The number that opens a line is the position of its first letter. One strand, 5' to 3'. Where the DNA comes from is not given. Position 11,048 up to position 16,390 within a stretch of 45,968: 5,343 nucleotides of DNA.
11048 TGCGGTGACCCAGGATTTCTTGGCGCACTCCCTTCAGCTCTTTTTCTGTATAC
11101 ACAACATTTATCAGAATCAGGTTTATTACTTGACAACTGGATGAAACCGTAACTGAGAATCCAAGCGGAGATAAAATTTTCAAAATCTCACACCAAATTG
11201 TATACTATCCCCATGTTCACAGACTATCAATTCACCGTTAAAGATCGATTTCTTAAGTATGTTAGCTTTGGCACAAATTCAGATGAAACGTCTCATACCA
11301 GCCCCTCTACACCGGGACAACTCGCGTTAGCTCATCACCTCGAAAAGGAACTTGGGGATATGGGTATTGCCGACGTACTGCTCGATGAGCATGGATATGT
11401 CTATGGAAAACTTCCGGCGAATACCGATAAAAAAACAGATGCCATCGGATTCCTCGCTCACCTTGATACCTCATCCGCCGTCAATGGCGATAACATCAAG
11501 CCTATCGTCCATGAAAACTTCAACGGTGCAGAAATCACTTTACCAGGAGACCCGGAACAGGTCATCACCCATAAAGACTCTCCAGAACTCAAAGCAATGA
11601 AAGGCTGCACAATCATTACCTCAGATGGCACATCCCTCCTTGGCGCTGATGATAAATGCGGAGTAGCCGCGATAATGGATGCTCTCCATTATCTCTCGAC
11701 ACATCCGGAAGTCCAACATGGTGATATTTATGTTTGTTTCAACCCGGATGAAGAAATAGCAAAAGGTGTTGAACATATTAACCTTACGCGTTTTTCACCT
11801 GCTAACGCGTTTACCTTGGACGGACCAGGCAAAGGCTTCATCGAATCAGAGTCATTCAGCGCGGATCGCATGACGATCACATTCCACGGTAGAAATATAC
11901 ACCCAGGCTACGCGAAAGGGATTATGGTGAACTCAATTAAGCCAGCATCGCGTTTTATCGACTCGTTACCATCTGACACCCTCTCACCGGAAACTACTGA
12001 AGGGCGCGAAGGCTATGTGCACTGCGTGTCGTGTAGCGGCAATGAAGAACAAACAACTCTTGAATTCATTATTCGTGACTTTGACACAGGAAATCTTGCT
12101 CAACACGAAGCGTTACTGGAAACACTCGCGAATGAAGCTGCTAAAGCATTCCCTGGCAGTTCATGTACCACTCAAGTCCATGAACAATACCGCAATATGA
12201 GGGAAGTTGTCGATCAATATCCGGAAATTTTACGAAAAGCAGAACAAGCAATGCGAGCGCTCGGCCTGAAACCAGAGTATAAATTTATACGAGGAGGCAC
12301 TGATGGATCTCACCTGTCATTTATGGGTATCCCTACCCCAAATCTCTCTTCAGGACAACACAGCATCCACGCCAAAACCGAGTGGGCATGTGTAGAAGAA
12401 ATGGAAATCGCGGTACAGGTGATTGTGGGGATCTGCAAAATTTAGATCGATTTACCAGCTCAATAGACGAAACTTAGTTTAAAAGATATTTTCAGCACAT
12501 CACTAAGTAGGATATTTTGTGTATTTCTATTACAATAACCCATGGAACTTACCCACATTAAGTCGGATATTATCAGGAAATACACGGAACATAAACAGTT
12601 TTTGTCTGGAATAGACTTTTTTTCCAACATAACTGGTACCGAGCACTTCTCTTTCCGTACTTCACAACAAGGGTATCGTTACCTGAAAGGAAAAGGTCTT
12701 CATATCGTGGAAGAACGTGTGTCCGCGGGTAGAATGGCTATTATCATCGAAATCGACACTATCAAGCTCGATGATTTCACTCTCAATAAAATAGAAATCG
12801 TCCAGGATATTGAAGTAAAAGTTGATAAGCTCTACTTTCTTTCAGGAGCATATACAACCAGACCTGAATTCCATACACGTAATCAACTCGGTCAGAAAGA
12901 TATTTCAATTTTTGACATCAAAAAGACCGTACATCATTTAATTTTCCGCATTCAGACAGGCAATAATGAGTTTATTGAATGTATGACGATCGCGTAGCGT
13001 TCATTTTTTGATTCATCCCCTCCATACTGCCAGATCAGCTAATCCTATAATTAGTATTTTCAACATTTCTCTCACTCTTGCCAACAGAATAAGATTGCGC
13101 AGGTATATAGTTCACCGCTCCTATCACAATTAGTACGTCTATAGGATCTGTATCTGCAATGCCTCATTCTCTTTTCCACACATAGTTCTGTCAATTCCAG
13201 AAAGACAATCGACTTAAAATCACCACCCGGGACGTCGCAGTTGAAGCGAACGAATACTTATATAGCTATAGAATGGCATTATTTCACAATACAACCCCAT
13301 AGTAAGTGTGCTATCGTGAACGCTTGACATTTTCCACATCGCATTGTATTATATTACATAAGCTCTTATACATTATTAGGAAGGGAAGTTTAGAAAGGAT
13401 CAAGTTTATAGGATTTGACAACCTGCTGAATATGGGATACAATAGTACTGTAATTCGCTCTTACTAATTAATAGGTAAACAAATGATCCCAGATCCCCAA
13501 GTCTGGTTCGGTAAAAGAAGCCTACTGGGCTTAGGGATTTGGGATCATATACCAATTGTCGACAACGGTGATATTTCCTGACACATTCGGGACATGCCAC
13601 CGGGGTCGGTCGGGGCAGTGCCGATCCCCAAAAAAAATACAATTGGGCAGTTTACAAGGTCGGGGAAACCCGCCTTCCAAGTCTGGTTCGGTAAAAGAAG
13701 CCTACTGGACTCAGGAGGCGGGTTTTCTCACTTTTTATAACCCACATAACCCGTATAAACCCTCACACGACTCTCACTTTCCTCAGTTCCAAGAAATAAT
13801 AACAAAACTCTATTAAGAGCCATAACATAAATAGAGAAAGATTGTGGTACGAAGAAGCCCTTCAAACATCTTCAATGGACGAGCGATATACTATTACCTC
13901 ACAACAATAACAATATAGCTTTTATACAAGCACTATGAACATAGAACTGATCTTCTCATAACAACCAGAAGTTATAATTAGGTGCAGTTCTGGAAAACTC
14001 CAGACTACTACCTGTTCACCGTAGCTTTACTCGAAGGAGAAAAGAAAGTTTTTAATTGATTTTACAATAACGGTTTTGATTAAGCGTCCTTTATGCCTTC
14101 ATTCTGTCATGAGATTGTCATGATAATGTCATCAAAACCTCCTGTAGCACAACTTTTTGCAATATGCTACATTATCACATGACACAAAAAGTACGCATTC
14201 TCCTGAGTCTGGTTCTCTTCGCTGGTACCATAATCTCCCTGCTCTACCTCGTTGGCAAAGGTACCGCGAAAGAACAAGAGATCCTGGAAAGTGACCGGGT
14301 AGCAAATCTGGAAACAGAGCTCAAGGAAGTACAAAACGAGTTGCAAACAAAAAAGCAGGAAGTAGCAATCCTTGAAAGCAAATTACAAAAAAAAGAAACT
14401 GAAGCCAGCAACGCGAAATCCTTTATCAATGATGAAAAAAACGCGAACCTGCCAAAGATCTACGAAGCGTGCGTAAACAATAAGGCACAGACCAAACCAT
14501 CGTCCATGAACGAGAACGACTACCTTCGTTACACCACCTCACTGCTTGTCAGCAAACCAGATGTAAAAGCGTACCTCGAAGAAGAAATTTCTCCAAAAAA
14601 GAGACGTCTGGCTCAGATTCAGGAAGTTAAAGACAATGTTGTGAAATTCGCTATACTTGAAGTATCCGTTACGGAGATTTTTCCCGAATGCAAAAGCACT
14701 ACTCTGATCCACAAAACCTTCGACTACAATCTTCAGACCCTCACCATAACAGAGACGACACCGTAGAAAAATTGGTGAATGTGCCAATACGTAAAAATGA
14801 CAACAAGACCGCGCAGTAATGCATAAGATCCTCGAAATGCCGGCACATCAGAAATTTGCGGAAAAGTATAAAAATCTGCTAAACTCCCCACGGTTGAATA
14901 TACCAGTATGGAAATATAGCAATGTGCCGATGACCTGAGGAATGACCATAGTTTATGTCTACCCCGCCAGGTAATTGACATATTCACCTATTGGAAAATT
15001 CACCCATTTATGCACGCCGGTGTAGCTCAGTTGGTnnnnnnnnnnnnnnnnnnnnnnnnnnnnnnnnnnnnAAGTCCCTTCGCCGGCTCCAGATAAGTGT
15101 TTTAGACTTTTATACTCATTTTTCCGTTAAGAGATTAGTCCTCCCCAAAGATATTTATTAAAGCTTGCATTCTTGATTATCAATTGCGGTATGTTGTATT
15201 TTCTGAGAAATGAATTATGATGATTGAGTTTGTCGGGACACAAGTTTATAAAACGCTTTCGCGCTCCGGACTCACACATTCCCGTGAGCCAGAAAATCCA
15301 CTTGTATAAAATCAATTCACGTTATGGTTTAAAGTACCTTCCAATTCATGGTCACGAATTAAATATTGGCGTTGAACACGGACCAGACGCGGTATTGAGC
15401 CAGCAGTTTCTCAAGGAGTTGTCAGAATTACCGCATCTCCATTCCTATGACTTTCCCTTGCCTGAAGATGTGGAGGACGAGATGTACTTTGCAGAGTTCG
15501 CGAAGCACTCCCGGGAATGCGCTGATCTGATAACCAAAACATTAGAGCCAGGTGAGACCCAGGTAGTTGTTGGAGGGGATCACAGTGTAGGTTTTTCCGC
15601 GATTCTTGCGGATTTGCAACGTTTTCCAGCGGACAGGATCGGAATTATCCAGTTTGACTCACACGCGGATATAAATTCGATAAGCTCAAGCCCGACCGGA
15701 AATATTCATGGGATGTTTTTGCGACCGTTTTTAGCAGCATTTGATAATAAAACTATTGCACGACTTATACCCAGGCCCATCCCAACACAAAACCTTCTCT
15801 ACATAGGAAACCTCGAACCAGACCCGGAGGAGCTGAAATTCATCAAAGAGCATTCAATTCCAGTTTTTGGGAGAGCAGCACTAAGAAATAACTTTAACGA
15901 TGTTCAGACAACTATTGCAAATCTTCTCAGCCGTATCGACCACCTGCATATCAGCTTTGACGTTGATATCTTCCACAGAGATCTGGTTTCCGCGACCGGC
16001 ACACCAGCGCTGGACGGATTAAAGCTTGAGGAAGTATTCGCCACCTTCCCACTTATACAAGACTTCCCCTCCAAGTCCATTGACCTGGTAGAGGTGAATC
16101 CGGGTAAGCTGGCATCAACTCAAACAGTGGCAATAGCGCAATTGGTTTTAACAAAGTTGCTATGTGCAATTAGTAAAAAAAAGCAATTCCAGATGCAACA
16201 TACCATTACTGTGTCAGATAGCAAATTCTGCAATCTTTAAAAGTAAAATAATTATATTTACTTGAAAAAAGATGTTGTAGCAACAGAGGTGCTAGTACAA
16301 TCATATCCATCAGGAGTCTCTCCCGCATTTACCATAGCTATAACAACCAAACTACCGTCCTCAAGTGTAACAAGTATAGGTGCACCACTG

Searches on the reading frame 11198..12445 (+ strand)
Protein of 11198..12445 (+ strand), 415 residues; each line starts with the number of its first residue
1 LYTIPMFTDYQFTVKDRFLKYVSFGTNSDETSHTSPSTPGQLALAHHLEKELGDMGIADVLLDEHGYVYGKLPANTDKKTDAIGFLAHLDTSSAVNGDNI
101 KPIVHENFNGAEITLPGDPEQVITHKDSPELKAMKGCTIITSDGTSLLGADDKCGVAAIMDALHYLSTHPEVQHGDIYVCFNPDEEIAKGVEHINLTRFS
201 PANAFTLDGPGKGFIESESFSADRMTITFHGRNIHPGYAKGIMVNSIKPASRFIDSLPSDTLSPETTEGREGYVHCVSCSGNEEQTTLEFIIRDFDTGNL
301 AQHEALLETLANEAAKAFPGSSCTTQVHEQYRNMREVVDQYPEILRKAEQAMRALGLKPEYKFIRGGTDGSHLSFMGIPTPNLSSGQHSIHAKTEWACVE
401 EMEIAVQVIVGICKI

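Call 46: search_protein_families(library=ncbifam, proteins=[window:11198-12445:+], max_evalue=1e-10)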
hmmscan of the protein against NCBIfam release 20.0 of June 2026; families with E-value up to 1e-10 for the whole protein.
window:11198-12445:+ (415 aa): 4 families
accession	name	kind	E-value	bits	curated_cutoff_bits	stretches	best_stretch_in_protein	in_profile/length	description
NF003976.0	PRK05469.1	subfamily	2.3e-154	514.2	255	1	13-414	4-403/409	tripeptide aminopeptidase PepT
TIGR01882.1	peptidase-T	equivalog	1.3e-124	416.2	285.75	1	15-414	6-404/410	peptidase T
NF009920.0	PRK13381.1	subfamily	3e-116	388.6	293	1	11-414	6-406/412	peptidase T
TIGR01883.1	PepT-like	hypoth_equivalog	3.2e-31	108.6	274.25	1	130-412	79-359/361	peptidase T-like protein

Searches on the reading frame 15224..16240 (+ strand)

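Call 46: search_protein_families(library=ncbifam, proteins=[window:15224-16240:+], max_evalue=1e-10)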
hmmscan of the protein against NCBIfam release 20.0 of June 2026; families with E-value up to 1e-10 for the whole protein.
window:15224-16240:+ (338 aa): 4 families
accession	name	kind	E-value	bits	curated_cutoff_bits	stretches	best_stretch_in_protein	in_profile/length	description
TIGR01229.1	rocF_arginase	equivalog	4e-34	118.3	227.6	1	47-299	13-278/300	arginase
TIGR01227.1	hutG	equivalog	1.1e-19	70.8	229.15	1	48-312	55-305/307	formimidoylglutamase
TIGR01230.1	agmatinase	equivalog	2.3e-16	60.2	174.3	1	49-313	31-273/275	agmatinase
NF002564.0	PRK02190.1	subfamily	1.2e-14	54.2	302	1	82-320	87-305/307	agmatinase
